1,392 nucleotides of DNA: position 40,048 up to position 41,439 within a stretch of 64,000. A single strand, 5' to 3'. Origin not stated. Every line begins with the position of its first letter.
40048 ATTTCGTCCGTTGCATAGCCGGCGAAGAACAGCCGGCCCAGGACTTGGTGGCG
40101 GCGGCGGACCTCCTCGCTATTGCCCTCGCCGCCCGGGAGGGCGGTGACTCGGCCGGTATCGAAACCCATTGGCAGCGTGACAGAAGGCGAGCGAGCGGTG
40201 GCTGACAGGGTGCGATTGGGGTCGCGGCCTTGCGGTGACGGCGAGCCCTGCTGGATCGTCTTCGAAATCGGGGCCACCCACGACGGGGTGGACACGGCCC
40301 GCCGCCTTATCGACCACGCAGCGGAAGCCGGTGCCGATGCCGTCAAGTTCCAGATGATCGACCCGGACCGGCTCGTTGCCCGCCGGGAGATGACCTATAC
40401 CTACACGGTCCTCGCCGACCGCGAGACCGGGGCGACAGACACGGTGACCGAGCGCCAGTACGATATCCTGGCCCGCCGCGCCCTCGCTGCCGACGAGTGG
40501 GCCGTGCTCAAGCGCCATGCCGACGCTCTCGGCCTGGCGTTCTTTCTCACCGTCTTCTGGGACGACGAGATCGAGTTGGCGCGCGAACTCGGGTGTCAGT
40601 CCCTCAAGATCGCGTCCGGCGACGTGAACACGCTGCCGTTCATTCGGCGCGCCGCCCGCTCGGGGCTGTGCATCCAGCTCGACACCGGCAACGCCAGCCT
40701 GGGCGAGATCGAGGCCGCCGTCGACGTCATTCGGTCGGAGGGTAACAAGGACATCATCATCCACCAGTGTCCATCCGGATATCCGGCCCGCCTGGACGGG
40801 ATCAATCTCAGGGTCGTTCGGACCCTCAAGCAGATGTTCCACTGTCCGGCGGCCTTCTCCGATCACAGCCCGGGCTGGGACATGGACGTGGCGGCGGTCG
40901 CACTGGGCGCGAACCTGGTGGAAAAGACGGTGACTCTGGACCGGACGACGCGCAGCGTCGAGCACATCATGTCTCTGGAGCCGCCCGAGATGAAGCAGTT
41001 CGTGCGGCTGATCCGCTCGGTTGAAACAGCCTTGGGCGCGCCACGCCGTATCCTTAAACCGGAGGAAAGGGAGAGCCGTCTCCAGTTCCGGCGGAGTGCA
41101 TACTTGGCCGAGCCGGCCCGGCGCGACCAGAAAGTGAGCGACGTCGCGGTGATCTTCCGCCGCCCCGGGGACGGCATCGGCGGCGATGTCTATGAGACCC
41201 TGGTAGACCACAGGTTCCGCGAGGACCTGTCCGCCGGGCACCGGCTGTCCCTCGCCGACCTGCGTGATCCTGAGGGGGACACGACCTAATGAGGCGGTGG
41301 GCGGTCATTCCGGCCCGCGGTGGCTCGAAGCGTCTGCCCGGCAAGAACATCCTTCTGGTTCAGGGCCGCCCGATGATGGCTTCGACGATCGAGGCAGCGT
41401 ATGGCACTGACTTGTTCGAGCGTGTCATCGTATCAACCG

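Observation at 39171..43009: Second, divergent NeuB-family synthase bracketed by two Gfo/Idh/MocA oxidoreductases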

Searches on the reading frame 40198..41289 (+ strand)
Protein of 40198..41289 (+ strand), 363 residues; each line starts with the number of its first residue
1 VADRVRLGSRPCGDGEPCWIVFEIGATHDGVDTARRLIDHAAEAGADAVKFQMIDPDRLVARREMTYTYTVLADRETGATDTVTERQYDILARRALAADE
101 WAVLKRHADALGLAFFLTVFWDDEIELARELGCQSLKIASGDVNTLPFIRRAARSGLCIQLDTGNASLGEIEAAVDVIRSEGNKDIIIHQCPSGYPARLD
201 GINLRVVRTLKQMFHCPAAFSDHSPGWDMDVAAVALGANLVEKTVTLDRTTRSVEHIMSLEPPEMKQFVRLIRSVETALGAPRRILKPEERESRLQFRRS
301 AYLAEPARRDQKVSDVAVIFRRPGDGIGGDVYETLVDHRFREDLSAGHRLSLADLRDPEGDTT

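Call 4: search_protein_families(library=pfam, proteins=[window:40198-41289:+])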
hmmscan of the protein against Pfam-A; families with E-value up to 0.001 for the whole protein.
window:40198-41289:+ (363 aa): 1 family
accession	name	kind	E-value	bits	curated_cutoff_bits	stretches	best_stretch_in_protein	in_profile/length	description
PF03102.20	NeuB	-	2.5e-64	217.5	22.1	1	37-281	1-238/241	NeuB family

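Call 5: search_protein_families(library=ncbifam, proteins=[window:40198-41289:+])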
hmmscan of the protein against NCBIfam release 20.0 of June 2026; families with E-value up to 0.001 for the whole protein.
window:40198-41289:+ (363 aa): 2 families
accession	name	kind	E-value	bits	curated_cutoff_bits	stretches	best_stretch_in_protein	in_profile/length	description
TIGR03569.1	NeuB_NnaB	equivalog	5e-72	242.7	399.65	1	19-349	2-328/329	N-acetylneuraminate synthase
TIGR03586.1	PseI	equivalog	3.7e-59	200.6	340.25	1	19-350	3-327/327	pseudaminic acid synthase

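Call 6: find_homologous_proteins(query=window:40198-41289:+)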
Query window:40198-41289:+ (363 aa): 3480 proteins with E <= 0.001 among 8000 candidates; the best 120 are listed.
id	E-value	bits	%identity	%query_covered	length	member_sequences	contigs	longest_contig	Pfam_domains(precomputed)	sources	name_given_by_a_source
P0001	9.2e-240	813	100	100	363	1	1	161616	PF03102.21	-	-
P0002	1.9e-156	539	68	97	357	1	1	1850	PF03102.21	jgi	-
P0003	3.5e-155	535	68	97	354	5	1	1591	PF03102.21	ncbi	-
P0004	1.2e-153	530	68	97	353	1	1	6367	PF03102.21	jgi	jgi:sialic acid synthase SpsE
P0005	1.5e-150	520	67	94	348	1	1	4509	PF03102.21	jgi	jgi:sialic acid synthase SpsE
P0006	3.0e-150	519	66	97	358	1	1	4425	PF03102.21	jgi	jgi:sialic acid synthase SpsE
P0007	4.2e-150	518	64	98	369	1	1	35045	PF03102.21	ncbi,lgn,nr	ncbi:MAG: N-acetylneuraminate synthase family protein [Alphaproteobacteria bacterium]|nr:N-acetylneu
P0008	9.0e-150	517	66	97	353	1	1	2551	PF03102.21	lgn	-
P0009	1.8e-149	516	65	97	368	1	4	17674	PF03102.21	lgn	-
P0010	2.1e-149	516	64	98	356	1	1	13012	PF03102.21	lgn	-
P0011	2.8e-149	515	64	97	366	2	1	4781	PF03102.21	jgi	jgi:sialic acid synthase SpsE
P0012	3.1e-149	515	64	97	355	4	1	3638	PF03102.21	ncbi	-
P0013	3.5e-149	515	67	97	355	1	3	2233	PF03102.21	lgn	-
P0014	5.2e-149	515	65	97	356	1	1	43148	PF03102.21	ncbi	-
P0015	4.9e-148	511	63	98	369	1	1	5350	PF03102.21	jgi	jgi:sialic acid synthase SpsE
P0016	5.0e-148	511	65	97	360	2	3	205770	PF03102.21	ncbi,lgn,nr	ncbi:MAG: N-acetylneuraminate synthase family protein [Rhodospirillaceae bacterium]|nr:N-acetylneura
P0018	9.9e-148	510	65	97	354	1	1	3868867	PF03102.21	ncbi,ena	-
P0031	1.1e-146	507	65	97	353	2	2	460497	PF03102.21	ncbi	ncbi:MAG: N-acetylneuraminate synthase family protein [Alphaproteobacteria bacterium]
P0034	2.0e-146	506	64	97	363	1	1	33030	PF03102.21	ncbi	-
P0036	3.2e-146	505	64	98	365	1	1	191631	PF03102.21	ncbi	-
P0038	3.3e-146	505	65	97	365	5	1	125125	PF03102.21,PF08666.18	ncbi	-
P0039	3.7e-146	505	63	97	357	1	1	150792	PF03102.21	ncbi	-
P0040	3.9e-146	505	63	97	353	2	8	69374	PF03102.21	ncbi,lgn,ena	-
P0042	6.1e-146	504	64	97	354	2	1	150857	PF03102.21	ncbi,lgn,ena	-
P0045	3.9e-145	502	62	97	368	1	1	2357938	PF03102.21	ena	-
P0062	2.9e-144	499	62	97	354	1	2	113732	PF03102.21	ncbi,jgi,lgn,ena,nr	ncbi:MAG: N-acetylneuraminate synthase family protein [Gammaproteobacteria bacterium]|nr:N-acetylneu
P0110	1.1e-142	494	62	97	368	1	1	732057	PF03102.21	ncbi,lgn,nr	ncbi:MAG: hypothetical protein DHS20C02_05700 [Micavibrio sp.]|nr:MAG: hypothetical protein DHS20C02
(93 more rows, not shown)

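Call 7: find_encoding_contigs(protein=P0016, flank=10000, max_places=2)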
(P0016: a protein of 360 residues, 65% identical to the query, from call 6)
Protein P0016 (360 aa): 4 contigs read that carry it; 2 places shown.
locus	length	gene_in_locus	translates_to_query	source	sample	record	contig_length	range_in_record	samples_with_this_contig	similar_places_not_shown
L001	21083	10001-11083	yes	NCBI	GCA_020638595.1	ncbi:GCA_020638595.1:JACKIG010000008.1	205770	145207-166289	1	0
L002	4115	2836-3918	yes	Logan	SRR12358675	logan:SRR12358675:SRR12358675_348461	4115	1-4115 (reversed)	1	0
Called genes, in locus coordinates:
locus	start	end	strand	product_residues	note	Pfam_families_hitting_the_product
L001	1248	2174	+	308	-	-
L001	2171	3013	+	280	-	PF13489:Methyltransf_23, PF02353:CMAS (weak), PF08241:Methyltransf_11, PF08242:Methyltransf_12, PF13649:Methyltransf_25, PF13847:Methyltransf_31, PF01739:CheR (faint)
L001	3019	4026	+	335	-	PF13489:Methyltransf_23, PF08241:Methyltransf_11 (weak), PF08242:Methyltransf_12 (weak)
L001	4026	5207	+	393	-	-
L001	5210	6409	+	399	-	-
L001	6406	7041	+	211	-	PF00117:GATase, PF07685:GATase_3, PF01174:SNO (weak), PF07722:Peptidase_C26 (faint)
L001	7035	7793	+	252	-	PF00977:His_biosynth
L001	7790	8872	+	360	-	PF00571:CBS (faint), PF00483:NTP_transferase, PF12804:NTP_transf_3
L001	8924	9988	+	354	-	-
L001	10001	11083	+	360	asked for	PF03102:NeuB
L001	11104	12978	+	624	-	PF00664:ABC_membrane, PF00005:ABC_tran, PF02463:SMC_N (weak), PF13555:AAA_29 (weak), PF13304:AAA_21 (faint)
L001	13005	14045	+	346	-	PF03102:NeuB, PF08666:SAF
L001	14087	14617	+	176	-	PF13302:Acetyltransf_3, PF00583:Acetyltransf_1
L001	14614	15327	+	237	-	PF02348:CTP_transf_3, PF12804:NTP_transf_3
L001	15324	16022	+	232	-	PF02348:CTP_transf_3, PF12804:NTP_transf_3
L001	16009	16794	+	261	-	PF00106:adh_short, PF01370:Epimerase (weak), PF08659:KR (weak), PF13561:adh_short_C2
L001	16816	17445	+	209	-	PF00117:GATase, PF07685:GATase_3 (weak), PF01174:SNO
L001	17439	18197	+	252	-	PF00977:His_biosynth, PF00478:IMPDH (faint), PF03060:NMO (weak)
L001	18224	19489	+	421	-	-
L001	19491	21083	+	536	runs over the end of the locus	-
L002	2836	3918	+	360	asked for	PF03102:NeuB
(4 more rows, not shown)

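Call 8: find_encoding_contigs(protein=P0062, flank=10000, max_places=2)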
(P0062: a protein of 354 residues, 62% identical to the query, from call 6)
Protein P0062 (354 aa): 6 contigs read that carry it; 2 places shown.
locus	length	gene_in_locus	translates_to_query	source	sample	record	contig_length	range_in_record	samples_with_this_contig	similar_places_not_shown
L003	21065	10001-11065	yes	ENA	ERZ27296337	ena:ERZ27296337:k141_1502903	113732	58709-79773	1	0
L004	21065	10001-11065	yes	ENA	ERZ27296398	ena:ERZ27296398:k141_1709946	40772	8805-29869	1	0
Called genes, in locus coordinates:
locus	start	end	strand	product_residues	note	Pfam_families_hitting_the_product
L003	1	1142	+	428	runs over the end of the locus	PF01210:NAD_Gly3P_dh_N (faint), PF03721:UDPG_MGDP_dh_N, PF00984:UDPG_MGDP_dh, PF03720:UDPG_MGDP_dh_C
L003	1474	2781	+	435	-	PF03721:UDPG_MGDP_dh_N, PF00984:UDPG_MGDP_dh, PF03720:UDPG_MGDP_dh_C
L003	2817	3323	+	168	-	PF02357:NusG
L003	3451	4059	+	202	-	PF12802:MarR_2 (faint), PF13412:HTH_24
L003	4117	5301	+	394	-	PF02350:Epimerase_2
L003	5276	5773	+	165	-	-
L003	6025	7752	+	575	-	PF00664:ABC_membrane, PF00005:ABC_tran, PF02463:SMC_N (faint)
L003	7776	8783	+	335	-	PF00106:adh_short (weak), PF01073:3Beta_HSD, PF01370:Epimerase, PF02719:Polysacc_synt_2, PF04321:RmlD_sub_bind, PF05368:NmrA (weak), PF16363:GDP_Man_Dehyd, PF13460:NAD_binding_10, +1 more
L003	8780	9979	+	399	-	PF01041:DegT_DnrJ_EryC1, PF01212:Beta_elim_lyase, PF00155:Aminotran_1_2, PF01053:Cys_Met_Meta_PP (weak), PF00266:Aminotran_5 (weak)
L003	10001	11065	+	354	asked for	PF03102:NeuB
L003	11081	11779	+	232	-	PF02348:CTP_transf_3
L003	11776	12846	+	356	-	-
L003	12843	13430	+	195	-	PF00551:Formyl_trans_N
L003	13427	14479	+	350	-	PF03102:NeuB, PF08666:SAF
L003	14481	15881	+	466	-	-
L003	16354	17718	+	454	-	PF00291:PALP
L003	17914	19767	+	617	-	-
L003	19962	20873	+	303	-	PF00685:Sulfotransfer_1 (weak), PF13469:Sulfotransfer_3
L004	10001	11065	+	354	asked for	PF03102:NeuB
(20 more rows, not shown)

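Call 9: find_encoding_contigs(protein=P0018, flank=10000, max_places=2)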
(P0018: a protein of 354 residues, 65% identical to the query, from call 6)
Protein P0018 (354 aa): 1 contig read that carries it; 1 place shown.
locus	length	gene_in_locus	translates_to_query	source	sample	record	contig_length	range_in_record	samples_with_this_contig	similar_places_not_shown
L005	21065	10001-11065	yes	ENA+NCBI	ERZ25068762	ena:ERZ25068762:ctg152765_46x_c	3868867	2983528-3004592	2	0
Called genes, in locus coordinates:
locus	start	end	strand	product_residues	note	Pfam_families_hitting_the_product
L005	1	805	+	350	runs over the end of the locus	PF01408:GFO_IDH_MocA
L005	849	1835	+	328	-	PF01408:GFO_IDH_MocA (weak)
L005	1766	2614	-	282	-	PF13649:Methyltransf_25 (faint), PF13489:Methyltransf_23, PF08241:Methyltransf_11 (weak), PF08242:Methyltransf_12 (weak)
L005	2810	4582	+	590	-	PF27859:LIC12162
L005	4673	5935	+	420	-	PF00685:Sulfotransfer_1 (weak), PF13469:Sulfotransfer_3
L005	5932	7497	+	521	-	-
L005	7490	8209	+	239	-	PF21553:Formyl_trans_C_2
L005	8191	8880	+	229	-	PF02585:PIG-L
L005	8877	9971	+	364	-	PF03102:NeuB, PF08666:SAF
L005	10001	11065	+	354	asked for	PF03102:NeuB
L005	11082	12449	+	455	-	-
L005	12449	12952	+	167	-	PF00702:Hydrolase (faint), PF08282:Hydrolase_3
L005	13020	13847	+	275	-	PF13649:Methyltransf_25 (weak)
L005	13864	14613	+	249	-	PF02348:CTP_transf_3, PF12804:NTP_transf_3 (weak)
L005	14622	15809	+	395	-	PF00465:Fe-ADH, PF25137:ADH_Fe_C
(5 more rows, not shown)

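Call 10: search_solved_structures(query=window:40198-41289:+, show_alignments=3)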
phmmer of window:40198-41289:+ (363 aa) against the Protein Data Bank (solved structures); distinct sequences matched with E-value up to 0.001: 8.
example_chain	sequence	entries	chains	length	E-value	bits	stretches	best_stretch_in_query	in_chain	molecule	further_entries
6ncs_A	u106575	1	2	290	2.6e-39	138.8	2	97-300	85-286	N-acetylneuraminic acid (Sialic acid) synthetase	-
8h2c_A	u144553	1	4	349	6.6e-35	124.3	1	17-354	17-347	Pseudaminic acid synthase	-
1vli_A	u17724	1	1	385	6.4e-34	121.1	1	7-288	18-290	Spore coat polysaccharide biosynthesis protein spsE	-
2wqp_A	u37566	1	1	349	6.6e-23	84.9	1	5-338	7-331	POLYSIALIC ACID CAPSULE BIOSYNTHESIS PROTEIN SIAC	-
1xuu_A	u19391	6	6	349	1.7e-22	83.5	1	5-338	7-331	polysialic acid capsule biosynthesis protein SiaC | N-acetylneuraminate synthase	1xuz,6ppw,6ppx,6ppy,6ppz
4ipj_A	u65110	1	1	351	4.6e-22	82.1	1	5-338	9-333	Polysialic acid capsule biosynthesis protein SiaC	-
4ipi_A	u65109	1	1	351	1.2e-21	80.8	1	5-337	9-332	Polysialic acid capsule biosynthesis protein SiaC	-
3g8r_A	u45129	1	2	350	1e-11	48.1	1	104-321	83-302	Probable spore coat polysaccharide biosynthesis protein E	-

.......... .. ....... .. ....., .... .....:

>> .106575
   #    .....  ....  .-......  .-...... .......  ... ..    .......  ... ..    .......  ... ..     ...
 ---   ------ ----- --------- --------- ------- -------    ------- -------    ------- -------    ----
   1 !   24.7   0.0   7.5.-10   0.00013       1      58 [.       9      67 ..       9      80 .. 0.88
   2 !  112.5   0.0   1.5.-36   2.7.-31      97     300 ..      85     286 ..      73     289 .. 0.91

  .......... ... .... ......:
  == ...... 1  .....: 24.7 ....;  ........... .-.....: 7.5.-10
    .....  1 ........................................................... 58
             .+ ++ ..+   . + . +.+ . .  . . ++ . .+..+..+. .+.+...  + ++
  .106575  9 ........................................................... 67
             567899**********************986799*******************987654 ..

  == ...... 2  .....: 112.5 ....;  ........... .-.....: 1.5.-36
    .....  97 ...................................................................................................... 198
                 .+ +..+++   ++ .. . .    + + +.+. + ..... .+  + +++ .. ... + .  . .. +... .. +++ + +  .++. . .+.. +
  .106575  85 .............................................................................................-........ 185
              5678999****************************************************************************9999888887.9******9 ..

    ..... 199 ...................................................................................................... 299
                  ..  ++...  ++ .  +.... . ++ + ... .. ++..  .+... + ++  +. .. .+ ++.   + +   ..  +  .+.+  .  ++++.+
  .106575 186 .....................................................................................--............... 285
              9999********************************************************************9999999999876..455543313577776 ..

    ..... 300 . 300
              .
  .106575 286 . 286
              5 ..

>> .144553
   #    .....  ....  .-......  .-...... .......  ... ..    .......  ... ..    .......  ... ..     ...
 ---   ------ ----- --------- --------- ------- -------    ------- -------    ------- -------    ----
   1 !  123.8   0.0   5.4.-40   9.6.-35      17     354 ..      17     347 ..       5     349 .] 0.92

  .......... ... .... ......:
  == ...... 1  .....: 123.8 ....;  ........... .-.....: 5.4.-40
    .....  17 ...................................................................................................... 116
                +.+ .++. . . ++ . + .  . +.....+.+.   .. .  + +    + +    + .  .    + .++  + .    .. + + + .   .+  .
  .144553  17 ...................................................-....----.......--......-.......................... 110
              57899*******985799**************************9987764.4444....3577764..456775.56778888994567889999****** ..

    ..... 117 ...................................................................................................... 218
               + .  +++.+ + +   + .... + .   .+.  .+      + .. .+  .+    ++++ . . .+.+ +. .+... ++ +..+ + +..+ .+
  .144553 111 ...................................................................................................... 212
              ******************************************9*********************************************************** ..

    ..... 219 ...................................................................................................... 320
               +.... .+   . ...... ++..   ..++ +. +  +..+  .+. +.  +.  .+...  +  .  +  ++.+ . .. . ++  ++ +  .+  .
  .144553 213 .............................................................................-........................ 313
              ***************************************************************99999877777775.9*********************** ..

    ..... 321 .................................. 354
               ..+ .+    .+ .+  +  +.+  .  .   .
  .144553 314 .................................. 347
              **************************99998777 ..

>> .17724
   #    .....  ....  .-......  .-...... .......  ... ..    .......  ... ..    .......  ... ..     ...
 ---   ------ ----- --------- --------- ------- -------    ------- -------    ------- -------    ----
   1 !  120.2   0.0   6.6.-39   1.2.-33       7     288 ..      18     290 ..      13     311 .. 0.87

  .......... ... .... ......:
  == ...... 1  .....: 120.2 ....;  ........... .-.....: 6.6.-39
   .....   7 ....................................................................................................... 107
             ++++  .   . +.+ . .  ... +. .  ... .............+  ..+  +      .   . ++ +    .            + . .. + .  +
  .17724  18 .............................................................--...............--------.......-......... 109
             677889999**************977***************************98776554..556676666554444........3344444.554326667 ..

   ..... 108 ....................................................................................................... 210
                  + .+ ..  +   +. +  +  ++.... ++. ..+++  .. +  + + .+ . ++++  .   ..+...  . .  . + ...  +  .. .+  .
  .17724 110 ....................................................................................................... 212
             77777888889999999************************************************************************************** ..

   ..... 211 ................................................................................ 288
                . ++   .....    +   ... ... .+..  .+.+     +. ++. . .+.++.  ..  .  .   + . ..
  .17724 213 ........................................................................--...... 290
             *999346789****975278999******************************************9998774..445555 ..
